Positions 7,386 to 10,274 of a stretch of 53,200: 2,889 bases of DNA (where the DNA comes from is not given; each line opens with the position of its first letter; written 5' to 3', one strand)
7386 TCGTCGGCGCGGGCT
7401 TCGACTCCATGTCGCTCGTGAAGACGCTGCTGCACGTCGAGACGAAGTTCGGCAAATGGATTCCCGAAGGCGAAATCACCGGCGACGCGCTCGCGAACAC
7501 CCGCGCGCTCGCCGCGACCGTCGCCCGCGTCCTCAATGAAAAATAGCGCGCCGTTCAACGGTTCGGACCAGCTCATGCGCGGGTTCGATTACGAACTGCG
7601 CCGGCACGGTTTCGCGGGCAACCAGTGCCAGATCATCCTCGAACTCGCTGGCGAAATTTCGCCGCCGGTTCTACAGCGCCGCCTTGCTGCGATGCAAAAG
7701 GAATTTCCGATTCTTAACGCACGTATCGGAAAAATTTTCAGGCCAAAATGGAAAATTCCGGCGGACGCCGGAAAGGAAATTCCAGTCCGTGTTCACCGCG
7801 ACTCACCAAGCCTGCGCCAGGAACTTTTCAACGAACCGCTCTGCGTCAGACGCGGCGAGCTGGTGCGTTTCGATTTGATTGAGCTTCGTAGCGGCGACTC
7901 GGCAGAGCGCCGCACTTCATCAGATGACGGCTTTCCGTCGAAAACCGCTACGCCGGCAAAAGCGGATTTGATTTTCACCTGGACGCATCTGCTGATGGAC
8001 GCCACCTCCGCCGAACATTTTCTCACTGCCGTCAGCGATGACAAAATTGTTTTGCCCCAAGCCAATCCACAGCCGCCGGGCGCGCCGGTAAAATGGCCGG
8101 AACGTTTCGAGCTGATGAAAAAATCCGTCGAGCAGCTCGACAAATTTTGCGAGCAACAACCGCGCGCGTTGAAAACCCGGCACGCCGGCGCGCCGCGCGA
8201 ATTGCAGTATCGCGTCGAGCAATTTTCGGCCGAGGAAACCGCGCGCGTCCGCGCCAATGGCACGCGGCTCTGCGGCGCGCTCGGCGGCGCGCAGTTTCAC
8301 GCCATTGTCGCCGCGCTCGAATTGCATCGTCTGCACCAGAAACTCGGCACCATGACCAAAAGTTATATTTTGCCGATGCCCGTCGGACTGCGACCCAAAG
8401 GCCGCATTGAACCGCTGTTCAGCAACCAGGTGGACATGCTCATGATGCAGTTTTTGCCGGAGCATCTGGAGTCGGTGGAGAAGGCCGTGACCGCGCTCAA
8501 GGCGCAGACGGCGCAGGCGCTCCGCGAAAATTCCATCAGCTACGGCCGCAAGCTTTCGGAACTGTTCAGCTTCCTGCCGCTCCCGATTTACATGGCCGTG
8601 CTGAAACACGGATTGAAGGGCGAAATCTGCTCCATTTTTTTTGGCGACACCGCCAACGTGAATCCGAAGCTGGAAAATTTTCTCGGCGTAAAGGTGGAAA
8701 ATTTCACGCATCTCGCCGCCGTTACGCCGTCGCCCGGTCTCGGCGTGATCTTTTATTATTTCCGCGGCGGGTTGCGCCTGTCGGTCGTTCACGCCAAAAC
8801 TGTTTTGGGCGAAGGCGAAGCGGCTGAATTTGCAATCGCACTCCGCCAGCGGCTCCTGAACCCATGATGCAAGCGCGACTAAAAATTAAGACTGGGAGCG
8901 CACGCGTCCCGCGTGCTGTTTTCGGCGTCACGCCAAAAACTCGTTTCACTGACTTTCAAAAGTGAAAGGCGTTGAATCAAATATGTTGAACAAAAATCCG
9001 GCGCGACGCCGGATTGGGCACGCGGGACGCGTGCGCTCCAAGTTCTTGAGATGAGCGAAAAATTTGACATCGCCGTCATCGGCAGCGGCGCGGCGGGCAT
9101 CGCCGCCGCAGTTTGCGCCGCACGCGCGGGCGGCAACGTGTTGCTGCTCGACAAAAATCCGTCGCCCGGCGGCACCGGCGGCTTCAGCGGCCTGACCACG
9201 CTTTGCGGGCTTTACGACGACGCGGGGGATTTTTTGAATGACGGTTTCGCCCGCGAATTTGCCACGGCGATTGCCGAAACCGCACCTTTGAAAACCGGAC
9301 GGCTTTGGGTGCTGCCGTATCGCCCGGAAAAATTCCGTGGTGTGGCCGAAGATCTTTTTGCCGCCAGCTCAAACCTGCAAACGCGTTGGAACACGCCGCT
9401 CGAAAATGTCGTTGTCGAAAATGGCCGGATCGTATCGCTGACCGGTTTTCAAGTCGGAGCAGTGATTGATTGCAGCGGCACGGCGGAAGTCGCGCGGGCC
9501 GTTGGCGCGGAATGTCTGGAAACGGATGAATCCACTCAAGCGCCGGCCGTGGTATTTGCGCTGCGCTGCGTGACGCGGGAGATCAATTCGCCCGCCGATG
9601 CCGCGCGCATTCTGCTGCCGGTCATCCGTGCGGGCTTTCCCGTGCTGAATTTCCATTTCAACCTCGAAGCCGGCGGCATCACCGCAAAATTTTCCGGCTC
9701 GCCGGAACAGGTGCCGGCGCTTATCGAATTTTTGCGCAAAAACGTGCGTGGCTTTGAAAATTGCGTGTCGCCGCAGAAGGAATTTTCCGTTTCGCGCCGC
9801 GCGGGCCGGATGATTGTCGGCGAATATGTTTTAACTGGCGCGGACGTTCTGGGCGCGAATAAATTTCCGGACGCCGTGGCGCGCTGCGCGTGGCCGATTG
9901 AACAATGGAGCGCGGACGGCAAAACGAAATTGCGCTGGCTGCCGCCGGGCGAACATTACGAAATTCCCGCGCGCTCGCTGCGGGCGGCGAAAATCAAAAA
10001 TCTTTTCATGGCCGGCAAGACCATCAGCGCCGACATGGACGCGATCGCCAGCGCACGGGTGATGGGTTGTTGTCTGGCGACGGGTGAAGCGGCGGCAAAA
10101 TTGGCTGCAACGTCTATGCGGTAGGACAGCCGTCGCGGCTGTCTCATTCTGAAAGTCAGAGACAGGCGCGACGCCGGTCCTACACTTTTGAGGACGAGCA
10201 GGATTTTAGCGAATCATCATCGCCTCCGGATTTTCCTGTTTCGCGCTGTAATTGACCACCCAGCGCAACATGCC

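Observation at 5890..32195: About 26-kb convergent two-operon lipid/pigment gene cluster: APE-like type II FAS core elaborated with halogenases, HxxxD acyltransferases, desaturase, deacetylase and a C45 Ntn-hydrolase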

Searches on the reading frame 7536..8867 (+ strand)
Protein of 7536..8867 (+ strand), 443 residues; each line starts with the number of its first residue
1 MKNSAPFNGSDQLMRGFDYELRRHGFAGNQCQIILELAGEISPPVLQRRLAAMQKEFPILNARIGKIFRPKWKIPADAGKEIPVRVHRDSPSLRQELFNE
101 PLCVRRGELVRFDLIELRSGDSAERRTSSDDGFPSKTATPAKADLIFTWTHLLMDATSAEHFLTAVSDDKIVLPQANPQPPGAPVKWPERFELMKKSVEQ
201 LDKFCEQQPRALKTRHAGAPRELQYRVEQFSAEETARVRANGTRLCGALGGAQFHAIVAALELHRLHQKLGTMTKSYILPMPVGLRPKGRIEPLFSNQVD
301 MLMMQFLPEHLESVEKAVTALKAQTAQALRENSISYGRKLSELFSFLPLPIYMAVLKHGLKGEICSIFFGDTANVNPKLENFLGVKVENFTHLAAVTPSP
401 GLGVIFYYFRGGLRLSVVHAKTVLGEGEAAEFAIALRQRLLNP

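Call 3: search_protein_families(library=pfam, proteins=[window:7536-8867:+], max_evalue=0.01)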
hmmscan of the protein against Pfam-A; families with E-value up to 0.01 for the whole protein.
window:7536-8867:+ (443 aa): 0 families

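Call 6: search_protein_families(library=ncbifam, proteins=[window:7536-8867:+], max_evalue=0.01)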
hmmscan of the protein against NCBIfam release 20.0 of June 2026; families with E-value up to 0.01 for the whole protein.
window:7536-8867:+ (443 aa): 0 families

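Call 27: search_solved_structures(query=window:7536-8867:+, max_evalue=1)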
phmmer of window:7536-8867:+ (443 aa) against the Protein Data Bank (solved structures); distinct sequences matched with E-value up to 1: 2.
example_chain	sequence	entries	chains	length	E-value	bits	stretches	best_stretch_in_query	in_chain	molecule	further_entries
6x0a_A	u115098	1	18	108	0.52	12.6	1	121-181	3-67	Plasmid stabilization system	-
4akf_A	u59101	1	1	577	1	11.7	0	231-341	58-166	VIPD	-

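Call 31: find_homologous_proteins(query=window:7536-8867:+, max_evalue=0.001)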
Query window:7536-8867:+ (443 aa): 445 proteins with E <= 0.001 among 8000 candidates; the best 120 are listed.
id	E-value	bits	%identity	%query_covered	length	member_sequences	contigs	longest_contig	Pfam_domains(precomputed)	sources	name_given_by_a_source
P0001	1.0e-296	1002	100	100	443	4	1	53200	-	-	-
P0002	4.8e-238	808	80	100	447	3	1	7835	-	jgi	jgi:hypothetical protein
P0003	3.5e-226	769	76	100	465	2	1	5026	-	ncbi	-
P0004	2.1e-225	767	78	100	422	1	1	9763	-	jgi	jgi:hypothetical protein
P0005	7.3e-224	762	78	100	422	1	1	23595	-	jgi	jgi:hypothetical protein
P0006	1.1e-223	761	77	100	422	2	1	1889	-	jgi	jgi:hypothetical protein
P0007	8.1e-223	758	77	100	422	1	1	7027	-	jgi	jgi:hypothetical protein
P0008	1.1e-222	758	78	100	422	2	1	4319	-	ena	-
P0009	4.5e-222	756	75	100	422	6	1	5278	-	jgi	jgi:hypothetical protein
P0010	6.7e-222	755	77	100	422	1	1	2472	-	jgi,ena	-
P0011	4.1e-221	753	77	100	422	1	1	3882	-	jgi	jgi:hypothetical protein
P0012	5.9e-220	749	77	100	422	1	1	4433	-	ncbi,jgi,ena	jgi:hypothetical protein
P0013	2.1e-219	747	75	100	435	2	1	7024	-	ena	-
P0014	3.2e-219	746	77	100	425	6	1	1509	-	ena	-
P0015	2.6e-218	743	77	100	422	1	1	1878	-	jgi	jgi:hypothetical protein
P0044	1.2e-208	712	73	100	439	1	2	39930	-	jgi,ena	-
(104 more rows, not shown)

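Call 40: predict_structure(alignment_id=A1)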
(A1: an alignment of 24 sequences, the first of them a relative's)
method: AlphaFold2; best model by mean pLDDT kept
length: 443 residues; sequences in the alignment: 24
mean_pLDDT: 80.9   pTM: 0.85
mean pLDDT of the five models: 80.9, 80.3, 78.7, 74.4, 73.4
residues with pLDDT >= 90: 158; 70-90: 197; 50-70: 54; < 50: 34
segments of 3 or more residues with pLDDT < 50: 122-136, 282-285, 287-289, 361-370
pLDDT, mean of each block of 10 residues (from residue 1): 65 85 92 95 94 88 79 75 93 95 90 86 45 50 94 85 89 70 80 80 71 86 95 94 85 85 89 71 48 66 79 92 83 73 81 72 46 72 94 83 86 91 93 96 95
secondary structure, 60 per line:
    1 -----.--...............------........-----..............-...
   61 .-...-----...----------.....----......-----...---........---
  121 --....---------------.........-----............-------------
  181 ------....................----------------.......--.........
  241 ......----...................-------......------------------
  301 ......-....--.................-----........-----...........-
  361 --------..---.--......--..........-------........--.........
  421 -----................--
elements in order: H9-23 E30-37 H43-56 H58-61 E63-65 E71-73 E84-88 H93-98 E110-117 H123-126 E142-150 H156-167 H187-206 E223-229 H232-246 H251-269 E277-282 E301-306 H308-311 H314-330 H336-343 H349-359 H377-380 E385-394 E402-409 E412-420 H426-441

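Call 45: fold_search(model_id=the predicted structure, library=pdb)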
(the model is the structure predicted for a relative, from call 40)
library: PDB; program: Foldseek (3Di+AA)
matches with E <= 10: 646; with E <= 0.001: 267
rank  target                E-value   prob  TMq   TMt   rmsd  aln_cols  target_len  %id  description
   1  8s6l                  2.3e-19  1.00  0.73  0.75   4.6       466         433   14  AzeD dehydratase of Pseudomonas aeruginosa (released 2025-03-12)
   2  7r9x_A                1.4e-16  1.00  0.60  0.63   6.8       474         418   17  Crystal structure of a dehydrating condensation domain, AmbE-CmodAA, involved in nonribosomal peptide synthesis (released 2022-07-13)
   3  3fot                  8.2e-16  1.00  0.67  0.59   6.8       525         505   11  Structural and Functional Characterization of TRI3 Trichothecene 15-O-acetyltransferase from Fusarium sporotrichioides (released 2009-05-05)
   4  6mfx                  8.7e-16  1.00  0.63  0.26   6.3       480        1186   12  Crystal structure of a 4-domain construct of a mutant of LgrA in the substrate donation state (released 2019-11-20)
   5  7jua                  1.3e-15  1.00  0.61  0.63   6.5       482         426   12  Crystal structure of the second heterocyclization domain of yersiniabactin synthetase at 2.35 A resolution (released 2021-09-22)
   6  7kvw_B                1.6e-15  1.00  0.65  0.57   6.5       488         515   12  Non-ribosomal didomain (holo-PCP-C) acceptor bound state (released 2021-03-24)
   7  9be4_B                2.1e-15  1.00  0.62  0.18   6.6       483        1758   12  The post-condensation state of the dimodular NRPS protein LgrA (released 2024-11-20)
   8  8f7f                  2.1e-15  1.00  0.54  0.55   7.9       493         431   10  The condensation domain of surfactin A synthetase C in space group P43212 (released 2023-11-22)
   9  7kvw_A                2.2e-15  1.00  0.65  0.57   6.5       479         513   12  Non-ribosomal didomain (holo-PCP-C) acceptor bound state (released 2021-03-24)
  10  5du9_B                2.7e-15  1.00  0.62  0.64   6.2       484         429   16  First condensation domain of the calcium-dependent antibiotic synthetase in complex with substrate analogue 2a (released 2016-03-30)
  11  8f7h                  2.7e-15  1.00  0.55  0.57   7.8       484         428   10  The condensation domain of surfactin A synthetase C variant 18b in space group P212121 (released 2023-11-22)
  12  6mfw                  3.3e-15  1.00  0.61  0.26   6.5       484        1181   13  Crystal structure of a 4-domain construct of LgrA in the substrate donation state (released 2019-11-20)
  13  9bfd_B                3.3e-15  1.00  0.56  0.27  11.0       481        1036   10  Tyrocidine synthetase modules 1 and 2 crosslinked in the condensation state, complex A (released 2024-10-09)
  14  5dua_A                3.7e-15  1.00  0.65  0.64   6.2       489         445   17  First condensation domain of the calcium-dependent antibiotic synthetase in complex with substrate analogue 3a (released 2016-03-30)
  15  4jn3_B                4.1e-15  1.00  0.65  0.65   6.0       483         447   16  Crystal structures of the first condensation domain of the CDA synthetase (released 2013-06-19)
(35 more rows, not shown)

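Call 68: find_encoding_contigs(protein=P0044, flank=10000, max_places=2)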
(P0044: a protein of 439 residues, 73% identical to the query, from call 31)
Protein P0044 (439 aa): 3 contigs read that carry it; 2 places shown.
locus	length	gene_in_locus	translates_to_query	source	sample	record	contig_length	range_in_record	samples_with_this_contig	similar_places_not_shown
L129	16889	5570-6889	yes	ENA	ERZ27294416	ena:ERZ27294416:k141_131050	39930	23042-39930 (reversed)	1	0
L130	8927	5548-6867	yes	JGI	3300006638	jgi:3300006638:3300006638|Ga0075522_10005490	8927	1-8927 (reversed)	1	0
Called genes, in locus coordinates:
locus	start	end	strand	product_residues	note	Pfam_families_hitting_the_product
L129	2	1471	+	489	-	?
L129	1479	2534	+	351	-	PF02653:BPD_transp_2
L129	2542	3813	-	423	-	PF00999:Na_H_Exchanger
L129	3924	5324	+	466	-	PF00501:AMP-binding, PF13193:AMP-binding_C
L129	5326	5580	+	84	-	PF00550:PP-binding (faint)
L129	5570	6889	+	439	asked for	-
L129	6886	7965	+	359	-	PF00890:FAD_binding_2, PF01134:GIDA (faint), PF01266:DAO, PF03486:HI0933_like (weak), PF12831:FAD_oxidored, PF13450:NAD_binding_8 (weak), PF12831:FAD_oxidored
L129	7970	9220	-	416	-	PF01494:FAD_binding_3, PF04820:Trp_halogenase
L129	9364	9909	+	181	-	PF13274:SocA_Panacea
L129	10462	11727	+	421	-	-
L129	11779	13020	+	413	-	PF00501:AMP-binding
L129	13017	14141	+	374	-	PF00535:Glycos_transf_2, PF09835:DUF2062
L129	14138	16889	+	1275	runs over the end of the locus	PF03176:MMPL, PF01553:Acyltransferase, PF00891:Methyltransf_2, PF05175:MTS (weak), PF08241:Methyltransf_11, PF08242:Methyltransf_12, PF13649:Methyltransf_25, PF13847:Methyltransf_31, +1 more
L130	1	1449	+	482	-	?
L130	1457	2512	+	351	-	PF02653:BPD_transp_2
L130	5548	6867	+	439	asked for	-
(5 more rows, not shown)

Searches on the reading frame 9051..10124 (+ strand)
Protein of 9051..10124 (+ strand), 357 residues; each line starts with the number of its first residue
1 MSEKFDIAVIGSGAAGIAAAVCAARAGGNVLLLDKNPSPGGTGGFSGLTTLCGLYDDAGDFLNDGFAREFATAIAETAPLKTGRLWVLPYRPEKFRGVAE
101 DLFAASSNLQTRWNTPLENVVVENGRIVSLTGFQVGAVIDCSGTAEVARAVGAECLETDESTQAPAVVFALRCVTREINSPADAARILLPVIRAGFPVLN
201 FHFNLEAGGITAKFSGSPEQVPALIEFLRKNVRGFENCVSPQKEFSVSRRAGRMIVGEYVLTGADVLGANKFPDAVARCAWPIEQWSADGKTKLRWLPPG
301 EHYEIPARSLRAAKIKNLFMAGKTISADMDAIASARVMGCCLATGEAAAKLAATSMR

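Call 3: search_protein_families(library=pfam, proteins=[window:9051-10124:+], max_evalue=0.01)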
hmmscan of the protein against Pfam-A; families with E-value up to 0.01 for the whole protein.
window:9051-10124:+ (357 aa): 9 families
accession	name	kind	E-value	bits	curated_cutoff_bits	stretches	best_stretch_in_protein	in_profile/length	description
PF12831.13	FAD_oxidored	-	1.8e-64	219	27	2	218-356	258-398/416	FAD dependent oxidoreductase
PF01266.30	DAO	-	2.3e-09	37.7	27.9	1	6-118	1-122/353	FAD dependent oxidoreductase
PF00890.30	FAD_binding_2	-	1.1e-07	31.9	20.4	1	6-46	1-41/414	FAD binding domain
PF03486.20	HI0933_like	-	1.3e-07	31.7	50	1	6-40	2-36/244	HI0933-like protein Rossmann domain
PF13450.12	NAD_binding_8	-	3.6e-06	27.6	21.9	1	9-42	1-34/68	NAD(P)-binding Rossmann-like domain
PF07992.20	Pyr_redox_2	-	0.0001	22.3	26.1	1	5-37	1-34/291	Pyridine nucleotide-disulphide oxidoreductase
PF01134.28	GIDA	-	0.0001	22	22.1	1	6-36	1-31/391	Glucose inhibited division protein A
PF01946.23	Thi4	-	0.0033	17.1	26.2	1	5-47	18-61/235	Thi4 family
PF01262.27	AlaDh_PNT_C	-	0.0048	16.8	23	0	6-37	30-61/214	Alanine dehydrogenase/PNT, C-terminal domain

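Call 6: search_protein_families(library=ncbifam, proteins=[window:9051-10124:+], max_evalue=0.01)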
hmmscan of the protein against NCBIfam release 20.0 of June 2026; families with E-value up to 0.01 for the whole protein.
window:9051-10124:+ (357 aa): 83 families (the best 25 are shown)
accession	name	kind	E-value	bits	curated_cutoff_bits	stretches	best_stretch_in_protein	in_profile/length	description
NF004789.0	PRK06134.1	subfamily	1.5e-09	37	747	1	3-47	11-55/581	FAD-dependent oxidoreductase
NF009477.0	PRK12843.1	equivalog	1.7e-08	33.4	758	1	2-50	14-62/578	FAD-dependent oxidoreductase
NF006130.0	PRK08274.1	equivalog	1.2e-07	31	369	1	2-67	3-68/467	FAD-dependent tricarballylate dehydrogenase TcuA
NF005882.1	PRK07843.1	equivalog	3e-07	29.2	788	1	4-47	1-44/547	3-oxosteroid 1-dehydrogenase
NF053677.1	Desat2ChcC2Cyan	equivalog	3.3e-07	29.1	900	1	6-47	2-43/558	4-oxocyclohex-2-ene-1-carboxylate 5-dehydrogenase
TIGR01372.1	soxA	subfamily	4.8e-07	28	1164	1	5-53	169-216/996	sarcosine oxidase subunit alpha family protein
NF005510.0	PRK07121.1-3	subfamily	9.2e-07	28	481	1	5-48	23-66/492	FAD-binding protein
NF053676.1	4oxCHCAChcC1Cy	equivalog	1.2e-06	27.2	1000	1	4-47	1-44/528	4-oxocyclohexanecarboxylate 2-dehydrogenase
NF009478.0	PRK12844.1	equivalog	1.3e-06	27.1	789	1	3-47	7-51/559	3-ketosteroid-delta-1-dehydrogenase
NF053717.1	VnlPnlRedVprA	equivalog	1.4e-06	27.4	600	1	3-45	5-47/481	vinyl phenol reductase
NF008425.0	PRK11259.1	equivalog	1.5e-06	27.4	257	1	2-49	2-49/377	N-methyl-L-tryptophan oxidase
TIGR01813.1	flavo_cyto_c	subfamily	1.8e-06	27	285.45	1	6-43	1-39/444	flavocytochrome c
NF005508.0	PRK07121.1-1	equivalog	2.1e-06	26.6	537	1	2-47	18-63/497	FAD-binding protein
NF005511.0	PRK07121.1-4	equivalog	3.9e-06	25.6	466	1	2-47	18-62/553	FAD-binding protein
NF009476.0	PRK12839.1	equivalog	4.1e-06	25.2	940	1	3-47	7-51/572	FAD-dependent oxidoreductase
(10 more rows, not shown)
